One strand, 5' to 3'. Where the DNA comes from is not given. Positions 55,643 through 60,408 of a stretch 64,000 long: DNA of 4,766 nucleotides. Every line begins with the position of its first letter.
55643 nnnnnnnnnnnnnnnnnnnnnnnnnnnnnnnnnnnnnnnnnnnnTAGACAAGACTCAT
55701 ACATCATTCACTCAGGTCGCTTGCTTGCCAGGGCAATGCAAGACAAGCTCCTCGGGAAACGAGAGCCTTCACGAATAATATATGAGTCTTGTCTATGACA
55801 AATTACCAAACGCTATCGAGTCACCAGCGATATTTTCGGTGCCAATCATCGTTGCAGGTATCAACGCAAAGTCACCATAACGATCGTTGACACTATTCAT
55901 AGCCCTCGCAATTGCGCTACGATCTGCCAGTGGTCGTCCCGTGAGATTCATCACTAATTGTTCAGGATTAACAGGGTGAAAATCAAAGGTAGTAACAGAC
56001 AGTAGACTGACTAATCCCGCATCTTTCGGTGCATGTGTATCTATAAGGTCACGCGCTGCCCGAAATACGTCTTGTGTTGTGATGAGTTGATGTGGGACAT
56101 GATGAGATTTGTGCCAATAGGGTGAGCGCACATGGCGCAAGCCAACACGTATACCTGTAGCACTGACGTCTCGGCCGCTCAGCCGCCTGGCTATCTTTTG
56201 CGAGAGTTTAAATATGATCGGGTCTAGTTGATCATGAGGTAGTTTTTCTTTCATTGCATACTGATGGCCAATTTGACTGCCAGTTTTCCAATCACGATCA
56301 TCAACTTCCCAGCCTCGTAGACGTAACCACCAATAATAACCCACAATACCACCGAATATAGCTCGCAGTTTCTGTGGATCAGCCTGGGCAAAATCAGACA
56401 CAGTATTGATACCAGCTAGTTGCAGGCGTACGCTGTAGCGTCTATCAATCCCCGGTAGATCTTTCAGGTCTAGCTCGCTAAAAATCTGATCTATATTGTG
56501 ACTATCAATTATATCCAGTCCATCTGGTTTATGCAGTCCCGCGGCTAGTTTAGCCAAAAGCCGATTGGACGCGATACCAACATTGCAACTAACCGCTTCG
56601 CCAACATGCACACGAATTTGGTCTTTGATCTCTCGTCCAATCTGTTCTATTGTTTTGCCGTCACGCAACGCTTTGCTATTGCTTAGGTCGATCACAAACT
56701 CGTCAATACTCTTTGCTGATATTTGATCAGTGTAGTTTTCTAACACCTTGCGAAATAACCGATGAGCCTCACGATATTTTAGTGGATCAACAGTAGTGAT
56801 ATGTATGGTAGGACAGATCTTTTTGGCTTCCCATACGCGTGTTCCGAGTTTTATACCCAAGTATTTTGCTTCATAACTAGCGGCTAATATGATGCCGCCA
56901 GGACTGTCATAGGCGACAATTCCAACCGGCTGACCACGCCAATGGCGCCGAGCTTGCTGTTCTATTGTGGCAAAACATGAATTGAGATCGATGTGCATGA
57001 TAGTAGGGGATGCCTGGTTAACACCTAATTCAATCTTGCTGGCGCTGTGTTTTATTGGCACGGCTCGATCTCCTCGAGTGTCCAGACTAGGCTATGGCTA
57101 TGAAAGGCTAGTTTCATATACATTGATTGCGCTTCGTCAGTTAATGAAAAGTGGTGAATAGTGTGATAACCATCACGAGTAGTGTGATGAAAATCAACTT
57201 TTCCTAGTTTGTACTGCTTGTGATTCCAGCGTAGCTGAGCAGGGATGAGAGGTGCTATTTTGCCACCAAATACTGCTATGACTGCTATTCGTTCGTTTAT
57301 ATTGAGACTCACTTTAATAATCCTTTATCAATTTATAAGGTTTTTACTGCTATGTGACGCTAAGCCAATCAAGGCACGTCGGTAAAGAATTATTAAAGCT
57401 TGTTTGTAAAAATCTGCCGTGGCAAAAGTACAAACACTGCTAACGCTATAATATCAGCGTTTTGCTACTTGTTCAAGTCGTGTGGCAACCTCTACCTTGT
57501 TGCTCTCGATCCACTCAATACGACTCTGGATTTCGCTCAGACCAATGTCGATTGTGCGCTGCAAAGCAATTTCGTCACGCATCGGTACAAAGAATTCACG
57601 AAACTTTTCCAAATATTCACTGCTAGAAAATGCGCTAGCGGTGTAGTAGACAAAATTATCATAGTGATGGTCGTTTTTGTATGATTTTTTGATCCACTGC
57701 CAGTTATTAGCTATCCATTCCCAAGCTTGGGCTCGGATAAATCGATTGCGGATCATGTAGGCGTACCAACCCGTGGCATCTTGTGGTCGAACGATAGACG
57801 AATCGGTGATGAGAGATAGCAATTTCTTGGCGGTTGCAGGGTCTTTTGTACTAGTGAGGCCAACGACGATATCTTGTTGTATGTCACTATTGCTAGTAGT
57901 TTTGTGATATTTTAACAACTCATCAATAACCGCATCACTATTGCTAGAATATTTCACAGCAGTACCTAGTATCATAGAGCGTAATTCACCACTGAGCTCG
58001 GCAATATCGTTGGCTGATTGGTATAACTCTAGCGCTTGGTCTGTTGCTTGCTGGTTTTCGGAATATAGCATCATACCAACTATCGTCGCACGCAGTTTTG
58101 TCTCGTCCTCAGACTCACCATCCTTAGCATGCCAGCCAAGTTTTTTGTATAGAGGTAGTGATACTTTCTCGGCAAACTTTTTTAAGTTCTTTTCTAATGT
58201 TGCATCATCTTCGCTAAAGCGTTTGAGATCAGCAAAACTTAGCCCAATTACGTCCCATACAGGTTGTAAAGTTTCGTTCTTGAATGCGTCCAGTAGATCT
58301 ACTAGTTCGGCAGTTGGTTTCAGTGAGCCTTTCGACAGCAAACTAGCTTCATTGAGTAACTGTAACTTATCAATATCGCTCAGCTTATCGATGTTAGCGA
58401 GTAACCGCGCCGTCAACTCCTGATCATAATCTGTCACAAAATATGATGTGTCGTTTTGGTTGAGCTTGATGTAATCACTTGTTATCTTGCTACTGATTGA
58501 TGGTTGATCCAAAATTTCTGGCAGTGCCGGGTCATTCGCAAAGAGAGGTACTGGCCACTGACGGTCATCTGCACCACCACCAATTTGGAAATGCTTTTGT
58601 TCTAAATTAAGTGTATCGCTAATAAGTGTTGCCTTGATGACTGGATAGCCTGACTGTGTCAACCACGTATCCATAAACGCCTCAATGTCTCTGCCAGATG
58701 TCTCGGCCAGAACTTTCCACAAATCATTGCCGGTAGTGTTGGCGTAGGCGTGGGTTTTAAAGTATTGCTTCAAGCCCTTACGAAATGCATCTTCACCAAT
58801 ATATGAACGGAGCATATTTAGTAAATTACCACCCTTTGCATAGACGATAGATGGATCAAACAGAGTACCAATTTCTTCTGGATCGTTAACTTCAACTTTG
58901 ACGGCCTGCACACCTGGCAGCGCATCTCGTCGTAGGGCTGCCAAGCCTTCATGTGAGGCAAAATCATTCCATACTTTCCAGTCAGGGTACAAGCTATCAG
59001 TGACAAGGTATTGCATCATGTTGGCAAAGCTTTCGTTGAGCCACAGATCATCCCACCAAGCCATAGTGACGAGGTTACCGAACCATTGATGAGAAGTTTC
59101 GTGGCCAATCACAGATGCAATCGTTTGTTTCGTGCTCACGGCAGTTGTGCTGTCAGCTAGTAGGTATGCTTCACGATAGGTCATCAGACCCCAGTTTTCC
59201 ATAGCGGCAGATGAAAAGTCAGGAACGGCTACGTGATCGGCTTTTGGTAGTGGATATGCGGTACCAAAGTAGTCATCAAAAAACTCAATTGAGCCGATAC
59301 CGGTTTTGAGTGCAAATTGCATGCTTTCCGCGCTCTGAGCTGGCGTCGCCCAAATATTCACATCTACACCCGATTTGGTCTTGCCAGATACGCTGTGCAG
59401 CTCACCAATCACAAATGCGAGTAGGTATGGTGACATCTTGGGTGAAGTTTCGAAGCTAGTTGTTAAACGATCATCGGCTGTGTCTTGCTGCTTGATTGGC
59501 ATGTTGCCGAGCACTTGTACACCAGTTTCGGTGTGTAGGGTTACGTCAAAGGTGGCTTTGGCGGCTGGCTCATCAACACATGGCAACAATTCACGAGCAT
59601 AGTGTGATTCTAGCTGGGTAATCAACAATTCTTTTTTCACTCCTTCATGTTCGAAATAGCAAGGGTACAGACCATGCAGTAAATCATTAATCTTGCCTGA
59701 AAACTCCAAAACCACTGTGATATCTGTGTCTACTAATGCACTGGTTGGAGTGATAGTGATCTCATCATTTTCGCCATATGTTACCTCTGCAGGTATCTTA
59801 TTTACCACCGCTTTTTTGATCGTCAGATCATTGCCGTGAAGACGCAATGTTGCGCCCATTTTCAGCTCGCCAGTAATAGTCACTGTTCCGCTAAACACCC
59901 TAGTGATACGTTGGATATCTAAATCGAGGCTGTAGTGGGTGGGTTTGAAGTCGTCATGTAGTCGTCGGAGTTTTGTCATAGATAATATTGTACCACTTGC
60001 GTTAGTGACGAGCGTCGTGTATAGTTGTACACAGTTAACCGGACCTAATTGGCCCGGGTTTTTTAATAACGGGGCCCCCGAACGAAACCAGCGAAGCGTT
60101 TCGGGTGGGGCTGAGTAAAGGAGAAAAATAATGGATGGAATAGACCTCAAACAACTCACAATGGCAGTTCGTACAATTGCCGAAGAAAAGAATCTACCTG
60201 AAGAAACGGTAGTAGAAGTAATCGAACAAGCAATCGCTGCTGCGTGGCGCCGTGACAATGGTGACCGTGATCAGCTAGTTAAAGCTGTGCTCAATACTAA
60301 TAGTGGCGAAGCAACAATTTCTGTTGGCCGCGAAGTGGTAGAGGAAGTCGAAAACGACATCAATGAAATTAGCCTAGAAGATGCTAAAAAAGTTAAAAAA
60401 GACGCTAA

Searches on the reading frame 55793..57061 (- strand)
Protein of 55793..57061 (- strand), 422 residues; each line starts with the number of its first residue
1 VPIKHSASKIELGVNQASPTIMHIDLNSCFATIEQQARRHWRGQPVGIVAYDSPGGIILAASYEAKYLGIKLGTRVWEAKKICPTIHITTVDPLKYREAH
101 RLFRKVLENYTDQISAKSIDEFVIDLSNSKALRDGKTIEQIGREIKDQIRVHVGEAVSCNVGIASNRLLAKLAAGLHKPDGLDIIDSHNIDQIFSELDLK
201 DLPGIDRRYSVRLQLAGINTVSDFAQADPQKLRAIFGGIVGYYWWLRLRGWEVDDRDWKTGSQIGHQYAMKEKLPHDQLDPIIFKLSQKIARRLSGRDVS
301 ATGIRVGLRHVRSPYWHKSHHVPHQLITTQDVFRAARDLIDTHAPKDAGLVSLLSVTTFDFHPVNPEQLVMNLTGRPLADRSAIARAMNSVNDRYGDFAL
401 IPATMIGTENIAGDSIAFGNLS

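Call 14: search_protein_families(library=pfam, proteins=[window:55793-57061:-], max_evalue=0.001)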
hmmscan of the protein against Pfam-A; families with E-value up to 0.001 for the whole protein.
window:55793-57061:- (422 aa): 4 families
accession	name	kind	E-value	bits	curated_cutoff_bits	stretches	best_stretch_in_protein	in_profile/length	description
PF00817.25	IMS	-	4.6e-33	114.7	23.2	1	24-174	1-147/148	impB/mucB/samB family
PF11799.13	IMS_C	-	2.2e-08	34.9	20.7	1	264-369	4-107/109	impB/mucB/samB family C-terminal domain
PF21999.2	IMS_HHH_1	-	7.6e-05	23.5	27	1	200-250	1-51/53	DNA polymerase-iota, thumb domain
PF14520.12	HHH_5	-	0.0004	21.3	27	0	197-235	2-40/57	Helix-hairpin-helix domain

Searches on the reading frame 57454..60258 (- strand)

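Call 14: search_protein_families(library=pfam, proteins=[window:57454-60258:-], max_evalue=0.001)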
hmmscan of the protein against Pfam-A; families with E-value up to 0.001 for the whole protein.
window:57454-60258:- (934 aa): 3 families
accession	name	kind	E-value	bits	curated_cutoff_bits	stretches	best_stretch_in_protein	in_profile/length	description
PF01433.26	Peptidase_M1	-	1.7e-80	270.1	27.7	1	315-532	1-218/218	Peptidase family M1 domain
PF11838.14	ERAP1_C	-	3.5e-57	194.7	38.2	1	596-911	1-317/318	ERAP1-like C-terminal domain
PF17900.6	Peptidase_M1_N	-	3.6e-38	132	25.8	1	105-279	1-186/186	Peptidase M1 N-terminal domain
